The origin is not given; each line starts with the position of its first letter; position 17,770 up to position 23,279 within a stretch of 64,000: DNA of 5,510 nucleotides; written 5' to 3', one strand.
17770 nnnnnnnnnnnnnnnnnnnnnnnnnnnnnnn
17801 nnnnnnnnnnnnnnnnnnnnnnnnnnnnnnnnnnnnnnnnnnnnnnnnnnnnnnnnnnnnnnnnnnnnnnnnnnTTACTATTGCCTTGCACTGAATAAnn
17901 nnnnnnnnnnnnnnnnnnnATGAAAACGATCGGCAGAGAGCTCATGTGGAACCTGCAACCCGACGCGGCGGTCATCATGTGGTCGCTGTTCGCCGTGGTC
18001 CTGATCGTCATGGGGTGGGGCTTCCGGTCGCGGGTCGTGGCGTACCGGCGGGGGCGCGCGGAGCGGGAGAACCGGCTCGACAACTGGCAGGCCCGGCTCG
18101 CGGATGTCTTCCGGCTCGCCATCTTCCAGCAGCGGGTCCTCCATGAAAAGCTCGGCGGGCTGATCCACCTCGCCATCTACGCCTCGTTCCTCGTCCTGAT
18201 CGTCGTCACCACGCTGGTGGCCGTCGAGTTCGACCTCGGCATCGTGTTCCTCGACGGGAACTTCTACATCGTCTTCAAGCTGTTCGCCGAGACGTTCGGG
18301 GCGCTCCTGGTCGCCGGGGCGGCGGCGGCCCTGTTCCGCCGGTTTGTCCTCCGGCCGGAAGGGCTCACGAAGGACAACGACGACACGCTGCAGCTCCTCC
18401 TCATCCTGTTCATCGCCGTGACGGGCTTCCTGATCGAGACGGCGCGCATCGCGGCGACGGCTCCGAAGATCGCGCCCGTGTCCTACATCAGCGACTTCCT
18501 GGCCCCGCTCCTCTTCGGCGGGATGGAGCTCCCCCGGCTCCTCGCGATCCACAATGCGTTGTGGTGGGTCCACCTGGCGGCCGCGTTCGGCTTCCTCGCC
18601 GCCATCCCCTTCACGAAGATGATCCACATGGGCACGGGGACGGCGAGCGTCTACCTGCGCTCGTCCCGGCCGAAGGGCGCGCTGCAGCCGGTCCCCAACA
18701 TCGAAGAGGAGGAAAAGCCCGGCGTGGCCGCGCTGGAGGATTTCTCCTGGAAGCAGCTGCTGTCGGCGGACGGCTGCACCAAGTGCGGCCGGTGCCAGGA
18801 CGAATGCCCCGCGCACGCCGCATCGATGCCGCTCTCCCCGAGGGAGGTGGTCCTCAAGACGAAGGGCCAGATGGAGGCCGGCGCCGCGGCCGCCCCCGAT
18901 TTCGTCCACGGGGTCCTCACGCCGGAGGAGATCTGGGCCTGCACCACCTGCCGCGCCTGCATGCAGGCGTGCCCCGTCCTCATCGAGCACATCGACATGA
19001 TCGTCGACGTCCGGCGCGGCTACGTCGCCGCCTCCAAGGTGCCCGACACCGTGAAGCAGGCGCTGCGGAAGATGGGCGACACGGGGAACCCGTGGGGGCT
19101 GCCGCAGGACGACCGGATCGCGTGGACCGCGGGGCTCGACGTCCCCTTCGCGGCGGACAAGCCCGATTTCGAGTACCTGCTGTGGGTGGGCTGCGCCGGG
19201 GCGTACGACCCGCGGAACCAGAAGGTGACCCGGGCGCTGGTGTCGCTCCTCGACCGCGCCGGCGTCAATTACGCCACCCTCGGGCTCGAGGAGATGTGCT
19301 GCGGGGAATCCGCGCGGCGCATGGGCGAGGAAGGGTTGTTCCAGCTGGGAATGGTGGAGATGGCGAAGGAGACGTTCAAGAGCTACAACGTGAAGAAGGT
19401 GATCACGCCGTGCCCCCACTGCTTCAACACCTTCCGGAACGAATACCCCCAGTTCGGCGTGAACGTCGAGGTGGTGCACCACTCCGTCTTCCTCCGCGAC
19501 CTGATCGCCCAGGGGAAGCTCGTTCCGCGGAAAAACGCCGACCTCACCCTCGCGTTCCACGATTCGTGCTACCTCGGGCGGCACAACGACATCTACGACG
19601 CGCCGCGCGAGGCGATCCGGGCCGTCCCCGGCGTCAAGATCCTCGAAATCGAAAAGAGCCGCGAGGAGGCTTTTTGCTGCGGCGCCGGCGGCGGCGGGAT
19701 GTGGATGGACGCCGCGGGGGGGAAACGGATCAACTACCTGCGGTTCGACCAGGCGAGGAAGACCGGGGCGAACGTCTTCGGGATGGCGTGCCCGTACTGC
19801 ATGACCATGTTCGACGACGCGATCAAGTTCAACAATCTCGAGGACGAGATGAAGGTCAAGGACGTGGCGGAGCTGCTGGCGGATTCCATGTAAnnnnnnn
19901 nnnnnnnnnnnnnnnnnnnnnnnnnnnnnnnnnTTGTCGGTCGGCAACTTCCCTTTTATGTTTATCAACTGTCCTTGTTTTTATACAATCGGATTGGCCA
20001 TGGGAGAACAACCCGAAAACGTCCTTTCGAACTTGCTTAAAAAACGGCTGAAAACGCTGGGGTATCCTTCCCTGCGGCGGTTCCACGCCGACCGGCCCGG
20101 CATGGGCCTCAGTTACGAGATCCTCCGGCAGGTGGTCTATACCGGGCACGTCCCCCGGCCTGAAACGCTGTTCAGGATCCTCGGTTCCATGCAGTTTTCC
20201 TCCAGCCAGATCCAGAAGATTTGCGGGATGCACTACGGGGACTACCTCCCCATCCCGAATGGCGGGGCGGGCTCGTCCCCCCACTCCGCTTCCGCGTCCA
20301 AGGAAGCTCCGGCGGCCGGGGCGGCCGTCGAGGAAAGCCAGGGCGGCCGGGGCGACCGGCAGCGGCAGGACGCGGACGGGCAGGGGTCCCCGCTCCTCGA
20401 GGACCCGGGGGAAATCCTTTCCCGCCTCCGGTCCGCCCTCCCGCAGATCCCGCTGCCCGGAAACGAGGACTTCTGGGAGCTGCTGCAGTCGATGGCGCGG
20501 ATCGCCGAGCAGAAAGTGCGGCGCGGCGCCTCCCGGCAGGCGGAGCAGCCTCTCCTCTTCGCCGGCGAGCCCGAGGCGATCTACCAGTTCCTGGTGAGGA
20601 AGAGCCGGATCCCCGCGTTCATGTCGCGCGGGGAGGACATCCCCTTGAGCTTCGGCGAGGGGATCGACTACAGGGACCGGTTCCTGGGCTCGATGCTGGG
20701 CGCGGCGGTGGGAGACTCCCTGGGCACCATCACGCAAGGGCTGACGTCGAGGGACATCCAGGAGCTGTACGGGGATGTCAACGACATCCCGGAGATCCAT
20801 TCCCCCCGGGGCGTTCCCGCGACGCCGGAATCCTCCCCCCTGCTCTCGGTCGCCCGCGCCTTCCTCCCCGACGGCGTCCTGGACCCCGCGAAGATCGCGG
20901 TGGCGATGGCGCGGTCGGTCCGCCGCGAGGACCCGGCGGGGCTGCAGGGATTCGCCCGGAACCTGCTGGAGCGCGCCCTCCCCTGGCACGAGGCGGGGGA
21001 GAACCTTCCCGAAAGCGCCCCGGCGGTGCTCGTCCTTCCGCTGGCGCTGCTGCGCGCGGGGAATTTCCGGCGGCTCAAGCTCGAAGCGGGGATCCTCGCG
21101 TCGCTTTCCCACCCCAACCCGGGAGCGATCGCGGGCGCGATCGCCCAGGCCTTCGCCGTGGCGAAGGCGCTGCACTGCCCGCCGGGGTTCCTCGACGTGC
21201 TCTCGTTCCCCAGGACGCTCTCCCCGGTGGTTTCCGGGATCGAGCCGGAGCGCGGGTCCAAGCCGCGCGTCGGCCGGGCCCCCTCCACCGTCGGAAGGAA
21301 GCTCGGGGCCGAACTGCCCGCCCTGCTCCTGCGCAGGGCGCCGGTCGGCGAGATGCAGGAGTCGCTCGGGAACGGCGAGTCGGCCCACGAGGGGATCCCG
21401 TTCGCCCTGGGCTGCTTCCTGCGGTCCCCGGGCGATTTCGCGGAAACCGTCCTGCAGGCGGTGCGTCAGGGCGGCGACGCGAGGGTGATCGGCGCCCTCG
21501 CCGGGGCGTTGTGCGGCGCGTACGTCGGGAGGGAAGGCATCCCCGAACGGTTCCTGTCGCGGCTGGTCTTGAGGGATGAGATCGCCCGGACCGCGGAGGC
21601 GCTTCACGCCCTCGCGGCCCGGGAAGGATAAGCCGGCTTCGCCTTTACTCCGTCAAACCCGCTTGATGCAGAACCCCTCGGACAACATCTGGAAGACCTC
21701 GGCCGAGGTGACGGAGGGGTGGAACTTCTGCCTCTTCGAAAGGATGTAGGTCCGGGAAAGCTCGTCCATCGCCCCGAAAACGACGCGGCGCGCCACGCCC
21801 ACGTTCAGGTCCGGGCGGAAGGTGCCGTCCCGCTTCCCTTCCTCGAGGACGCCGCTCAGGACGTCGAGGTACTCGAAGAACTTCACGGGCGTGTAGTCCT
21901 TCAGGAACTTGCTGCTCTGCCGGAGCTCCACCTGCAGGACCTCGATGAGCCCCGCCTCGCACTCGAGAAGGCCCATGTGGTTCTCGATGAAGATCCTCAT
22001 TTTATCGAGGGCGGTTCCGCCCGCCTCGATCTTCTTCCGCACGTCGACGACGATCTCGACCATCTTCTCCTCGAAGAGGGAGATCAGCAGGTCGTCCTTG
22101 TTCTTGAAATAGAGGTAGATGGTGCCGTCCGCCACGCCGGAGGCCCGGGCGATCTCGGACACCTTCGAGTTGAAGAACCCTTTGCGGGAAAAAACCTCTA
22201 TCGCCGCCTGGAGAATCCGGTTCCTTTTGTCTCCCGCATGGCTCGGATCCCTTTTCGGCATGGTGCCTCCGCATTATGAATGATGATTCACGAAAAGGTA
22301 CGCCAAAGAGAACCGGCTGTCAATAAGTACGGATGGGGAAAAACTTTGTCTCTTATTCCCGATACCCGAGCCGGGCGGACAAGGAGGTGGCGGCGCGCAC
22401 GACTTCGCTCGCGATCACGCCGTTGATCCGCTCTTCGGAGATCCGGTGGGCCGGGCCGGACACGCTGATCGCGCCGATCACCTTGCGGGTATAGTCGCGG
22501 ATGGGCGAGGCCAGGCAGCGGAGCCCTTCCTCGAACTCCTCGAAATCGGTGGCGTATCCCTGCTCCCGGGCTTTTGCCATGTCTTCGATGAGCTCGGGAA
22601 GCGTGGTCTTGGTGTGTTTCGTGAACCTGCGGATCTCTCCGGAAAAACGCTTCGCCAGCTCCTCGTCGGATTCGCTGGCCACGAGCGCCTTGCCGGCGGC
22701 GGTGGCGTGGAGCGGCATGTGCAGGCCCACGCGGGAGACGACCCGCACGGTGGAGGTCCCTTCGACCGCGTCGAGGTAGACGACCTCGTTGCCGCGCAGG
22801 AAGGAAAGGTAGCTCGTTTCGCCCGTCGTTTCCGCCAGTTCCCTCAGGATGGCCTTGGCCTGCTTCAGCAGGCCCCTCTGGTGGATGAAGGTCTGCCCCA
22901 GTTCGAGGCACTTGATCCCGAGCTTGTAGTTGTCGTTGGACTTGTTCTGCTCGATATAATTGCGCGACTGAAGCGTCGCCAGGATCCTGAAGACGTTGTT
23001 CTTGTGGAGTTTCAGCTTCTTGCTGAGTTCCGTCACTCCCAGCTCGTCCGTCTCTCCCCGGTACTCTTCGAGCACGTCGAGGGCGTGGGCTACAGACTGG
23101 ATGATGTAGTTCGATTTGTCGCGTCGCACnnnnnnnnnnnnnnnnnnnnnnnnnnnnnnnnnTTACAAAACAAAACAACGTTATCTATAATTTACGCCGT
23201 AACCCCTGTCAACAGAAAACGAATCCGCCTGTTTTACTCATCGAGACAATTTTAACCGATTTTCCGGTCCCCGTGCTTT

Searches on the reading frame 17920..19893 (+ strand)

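Call 65: search_protein_families(library=pfam, proteins=[window:17920-19893:+], max_evalue=0.05)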
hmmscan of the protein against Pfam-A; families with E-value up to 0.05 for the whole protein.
window:17920-19893:+ (657 aa): 14 families
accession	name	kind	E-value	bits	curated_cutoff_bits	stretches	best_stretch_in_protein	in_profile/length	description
PF02754.22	CCG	-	4.6e-34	116.8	20.6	2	545-632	2-85/85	Cysteine-rich domain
PF13187.11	Fer4_9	-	1.9e-10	41.1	27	1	286-353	2-49/52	4Fe-4S dicluster domain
PF13183.11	Fer4_8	-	5.7e-10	40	27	1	283-353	2-66/68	4Fe-4S dicluster domain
PF13237.11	Fer4_10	-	3.6e-07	30.4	25.5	1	282-352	5-53/53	4Fe-4S dicluster domain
PF02665.19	Nitrate_red_gam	-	1e-06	28.9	22.9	1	121-239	89-201/217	Nitrate reductase gamma subunit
PF13484.11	Fer4_16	-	1.2e-06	29.6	30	1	286-353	2-65/66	4Fe-4S double cluster binding domain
PF12838.12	Fer4_7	-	5.6e-06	27.2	27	1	286-353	2-50/52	4Fe-4S dicluster domain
PF00037.32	Fer4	-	1.8e-05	24.8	21.1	1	284-300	6-22/24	4Fe-4S binding domain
PF12797.12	Fer4_2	-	8.7e-05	22.7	24.5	2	277-298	1-22/22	4Fe-4S binding domain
PF14697.11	Fer4_21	-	0.00015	22.2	35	0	340-360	40-59/59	4Fe-4S dicluster domain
PF13534.11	Fer4_17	-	0.0023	18.9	22.2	1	286-353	2-58/61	4Fe-4S dicluster domain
PF24110.1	DUF7385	-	0.011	15.8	28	0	617-647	22-52/72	Family of unknown function (DUF7385)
PF13746.11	Fer4_18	-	0.022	15.4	27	0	339-356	59-76/114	4Fe-4S dicluster domain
PF25160.1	LdpA_Fe-S-bd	-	0.025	14.8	27.6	0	281-299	23-41/49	LdpA Fe-S cluster-binding domain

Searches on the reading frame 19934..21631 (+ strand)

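Call 68: search_protein_families(library=pfam, proteins=[window:19934-21631:+], max_evalue=0.001)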
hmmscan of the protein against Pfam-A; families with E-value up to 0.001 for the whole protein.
window:19934-21631:+ (565 aa): 1 family
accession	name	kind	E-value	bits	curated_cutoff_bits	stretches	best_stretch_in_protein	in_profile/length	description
PF03747.19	ADP_ribosyl_GH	-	6.4e-37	128.2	26.2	1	252-539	1-287/287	ADP-ribosylglycohydrolase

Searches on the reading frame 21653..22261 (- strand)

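Call 68: search_protein_families(library=pfam, proteins=[window:21653-22261:-], max_evalue=0.001)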
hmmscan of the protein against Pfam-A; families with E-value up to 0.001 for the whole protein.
window:21653-22261:- (202 aa): 3 families
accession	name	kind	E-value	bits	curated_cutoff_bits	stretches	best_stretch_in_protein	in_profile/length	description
PF08359.16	TetR_C_4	-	4e-23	82.5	21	1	63-195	1-132/133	YsiA-like protein, C-terminal region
PF00440.29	TetR_N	-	1.8e-15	56.9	24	1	16-60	1-45/47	Bacterial regulatory proteins, tetR family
PF17932.6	TetR_C_24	-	2.9e-06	27.9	26.4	1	82-169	2-88/114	Tetracyclin repressor-like, C-terminal domain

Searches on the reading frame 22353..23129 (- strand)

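Call 68: search_protein_families(library=pfam, proteins=[window:22353-23129:-], max_evalue=0.001)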
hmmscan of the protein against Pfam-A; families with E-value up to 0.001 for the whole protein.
window:22353-23129:- (258 aa): 4 families
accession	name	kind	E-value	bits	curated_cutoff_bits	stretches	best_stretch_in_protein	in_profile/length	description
PF01614.24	IclR_C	-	3.1e-48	164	24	1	81-251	3-173/174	Bacterial transcriptional regulator IclR C-terminal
PF09339.16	HTH_IclR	-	6e-10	39.2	22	1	12-62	1-51/52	IclR helix-turn-helix domain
PF01047.28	MarR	-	0.00011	22.5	24.6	1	27-67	15-55/59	MarR family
PF12802.13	MarR_2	-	0.00015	22.3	27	0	19-64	13-55/61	MarR family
